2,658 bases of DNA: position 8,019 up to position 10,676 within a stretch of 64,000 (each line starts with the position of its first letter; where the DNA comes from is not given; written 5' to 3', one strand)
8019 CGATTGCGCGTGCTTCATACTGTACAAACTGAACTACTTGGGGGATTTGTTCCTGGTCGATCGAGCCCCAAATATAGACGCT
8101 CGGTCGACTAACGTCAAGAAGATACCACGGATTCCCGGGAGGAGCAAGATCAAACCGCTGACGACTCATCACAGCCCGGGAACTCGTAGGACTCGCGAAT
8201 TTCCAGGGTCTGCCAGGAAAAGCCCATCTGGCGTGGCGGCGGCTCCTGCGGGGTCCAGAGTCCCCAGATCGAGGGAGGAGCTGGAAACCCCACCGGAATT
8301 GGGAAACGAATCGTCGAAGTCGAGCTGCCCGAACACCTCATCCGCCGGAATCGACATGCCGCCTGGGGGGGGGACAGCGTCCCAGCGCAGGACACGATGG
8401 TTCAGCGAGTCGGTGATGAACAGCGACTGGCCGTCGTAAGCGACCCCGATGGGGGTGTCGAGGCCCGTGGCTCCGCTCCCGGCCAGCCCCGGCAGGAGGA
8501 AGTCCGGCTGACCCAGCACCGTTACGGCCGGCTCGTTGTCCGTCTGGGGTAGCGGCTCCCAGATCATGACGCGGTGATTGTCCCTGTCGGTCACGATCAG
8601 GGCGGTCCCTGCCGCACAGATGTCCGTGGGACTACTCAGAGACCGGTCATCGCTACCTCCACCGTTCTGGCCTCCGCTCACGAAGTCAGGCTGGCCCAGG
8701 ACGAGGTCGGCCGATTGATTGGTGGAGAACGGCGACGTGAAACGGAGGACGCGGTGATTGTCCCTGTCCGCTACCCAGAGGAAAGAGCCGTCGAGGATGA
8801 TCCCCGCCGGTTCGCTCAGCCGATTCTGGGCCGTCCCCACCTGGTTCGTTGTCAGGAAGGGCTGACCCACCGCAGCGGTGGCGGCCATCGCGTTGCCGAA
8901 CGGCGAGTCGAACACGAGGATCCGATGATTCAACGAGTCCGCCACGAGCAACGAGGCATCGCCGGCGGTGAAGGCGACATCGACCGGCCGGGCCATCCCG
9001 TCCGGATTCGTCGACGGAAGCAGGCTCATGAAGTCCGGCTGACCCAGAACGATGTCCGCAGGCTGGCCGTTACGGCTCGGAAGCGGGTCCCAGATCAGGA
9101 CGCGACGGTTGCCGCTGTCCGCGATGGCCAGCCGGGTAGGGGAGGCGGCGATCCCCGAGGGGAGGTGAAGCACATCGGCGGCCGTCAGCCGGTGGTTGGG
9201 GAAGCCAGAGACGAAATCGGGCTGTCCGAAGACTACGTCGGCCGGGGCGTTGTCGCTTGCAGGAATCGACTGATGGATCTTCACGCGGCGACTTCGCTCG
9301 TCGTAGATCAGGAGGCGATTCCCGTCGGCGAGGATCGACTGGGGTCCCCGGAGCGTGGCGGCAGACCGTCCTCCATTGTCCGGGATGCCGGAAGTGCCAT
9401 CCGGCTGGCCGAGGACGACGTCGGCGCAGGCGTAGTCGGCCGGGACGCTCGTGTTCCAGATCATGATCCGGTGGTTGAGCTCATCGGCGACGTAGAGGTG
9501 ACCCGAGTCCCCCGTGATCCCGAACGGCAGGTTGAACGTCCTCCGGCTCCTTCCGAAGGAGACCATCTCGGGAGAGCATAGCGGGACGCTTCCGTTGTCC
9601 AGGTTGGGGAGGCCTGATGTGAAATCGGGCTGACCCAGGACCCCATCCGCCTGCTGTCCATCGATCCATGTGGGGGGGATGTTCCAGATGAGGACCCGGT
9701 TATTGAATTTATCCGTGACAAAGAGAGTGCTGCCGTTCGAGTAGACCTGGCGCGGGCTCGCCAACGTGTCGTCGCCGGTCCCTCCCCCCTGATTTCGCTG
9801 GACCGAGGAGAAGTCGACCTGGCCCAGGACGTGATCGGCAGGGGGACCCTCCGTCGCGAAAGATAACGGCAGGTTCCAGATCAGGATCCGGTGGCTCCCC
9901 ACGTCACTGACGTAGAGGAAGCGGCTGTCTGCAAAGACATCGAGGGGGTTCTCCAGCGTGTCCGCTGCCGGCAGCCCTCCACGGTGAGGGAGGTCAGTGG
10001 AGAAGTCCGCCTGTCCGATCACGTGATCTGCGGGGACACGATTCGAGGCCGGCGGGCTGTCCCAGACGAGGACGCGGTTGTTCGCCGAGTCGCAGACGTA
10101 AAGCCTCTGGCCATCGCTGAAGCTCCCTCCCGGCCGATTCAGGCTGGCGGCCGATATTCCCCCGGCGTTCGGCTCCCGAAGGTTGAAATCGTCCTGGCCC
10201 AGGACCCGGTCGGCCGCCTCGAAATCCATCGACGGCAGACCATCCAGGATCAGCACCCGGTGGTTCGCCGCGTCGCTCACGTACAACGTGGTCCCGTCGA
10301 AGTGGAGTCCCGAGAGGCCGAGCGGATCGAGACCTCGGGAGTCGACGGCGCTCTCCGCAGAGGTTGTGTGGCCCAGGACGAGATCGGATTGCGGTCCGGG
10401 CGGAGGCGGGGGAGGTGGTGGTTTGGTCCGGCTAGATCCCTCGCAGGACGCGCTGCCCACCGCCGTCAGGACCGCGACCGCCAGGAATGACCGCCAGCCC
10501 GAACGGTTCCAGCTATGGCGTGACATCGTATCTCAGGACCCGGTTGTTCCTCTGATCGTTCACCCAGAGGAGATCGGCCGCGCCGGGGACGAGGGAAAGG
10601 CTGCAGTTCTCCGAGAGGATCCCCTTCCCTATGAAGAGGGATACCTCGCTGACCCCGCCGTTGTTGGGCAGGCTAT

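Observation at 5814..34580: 29-kb co-directional envelope supercluster: MCE/Mla-type transporter and TPR lipoprotein followed by two giant repeat proteins, an NHL lipoprotein and a Cys-rich secreted protein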

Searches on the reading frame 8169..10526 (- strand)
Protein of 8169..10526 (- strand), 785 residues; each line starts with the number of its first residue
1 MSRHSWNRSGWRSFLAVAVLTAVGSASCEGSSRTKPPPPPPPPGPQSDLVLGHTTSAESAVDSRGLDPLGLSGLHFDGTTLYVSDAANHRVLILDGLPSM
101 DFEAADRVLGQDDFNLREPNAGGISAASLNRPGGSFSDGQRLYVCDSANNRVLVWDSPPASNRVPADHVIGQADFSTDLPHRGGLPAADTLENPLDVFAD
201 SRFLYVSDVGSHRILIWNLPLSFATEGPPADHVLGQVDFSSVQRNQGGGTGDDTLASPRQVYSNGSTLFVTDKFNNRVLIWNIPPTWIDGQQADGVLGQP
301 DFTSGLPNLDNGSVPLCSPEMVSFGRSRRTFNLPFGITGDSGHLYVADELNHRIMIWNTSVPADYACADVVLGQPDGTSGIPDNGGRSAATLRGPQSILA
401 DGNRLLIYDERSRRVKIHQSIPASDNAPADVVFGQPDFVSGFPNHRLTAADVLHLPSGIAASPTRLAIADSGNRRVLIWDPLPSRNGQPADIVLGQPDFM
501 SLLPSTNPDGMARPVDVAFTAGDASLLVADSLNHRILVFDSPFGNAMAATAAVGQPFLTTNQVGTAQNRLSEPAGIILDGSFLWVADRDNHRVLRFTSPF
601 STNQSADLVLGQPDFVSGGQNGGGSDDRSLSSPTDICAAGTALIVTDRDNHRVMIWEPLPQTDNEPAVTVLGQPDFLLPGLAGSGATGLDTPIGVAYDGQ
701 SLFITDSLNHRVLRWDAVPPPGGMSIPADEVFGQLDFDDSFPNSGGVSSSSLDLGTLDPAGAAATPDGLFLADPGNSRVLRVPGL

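Call 3: search_protein_families(library=pfam, proteins=[window:8169-10526:-], max_evalue=0.01)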
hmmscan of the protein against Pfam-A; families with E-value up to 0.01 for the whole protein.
window:8169-10526:- (785 aa): 2 families
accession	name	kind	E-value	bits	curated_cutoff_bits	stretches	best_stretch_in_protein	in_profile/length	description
PF01436.27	NHL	-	1.3e-33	113.7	20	0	571-596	2-28/28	NHL repeat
PF08450.18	SGL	-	0.00038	20.6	26.3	0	517-597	139-211/246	SMP-30/Gluconolactonase/LRE-like region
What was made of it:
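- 8169..10526 (-): NHL lipoprotein (785 aa), a stalk-less paralog of the G2 head; its start overlaps the end of G2 by 14 nt. NHL, E 1.3e-33 (call 3).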

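Call 10: search_protein_families(library=ncbifam, proteins=[window:8169-10526:-], max_evalue=0.01)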
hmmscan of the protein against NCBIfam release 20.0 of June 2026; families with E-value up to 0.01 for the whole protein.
window:8169-10526:- (785 aa): 2 families
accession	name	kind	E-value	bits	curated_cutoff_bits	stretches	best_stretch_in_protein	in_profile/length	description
NF035926.1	scyF_NHL_VPEP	equivalog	4.1e-12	45.9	350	0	514-596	201-273/376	scytonemin biosynthesis PEP-CTERM protein ScyF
TIGR02276.1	beta_rpt_yvtn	repeat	0.0023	17.9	27.85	0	138-156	2-20/42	beta-propeller repeat protein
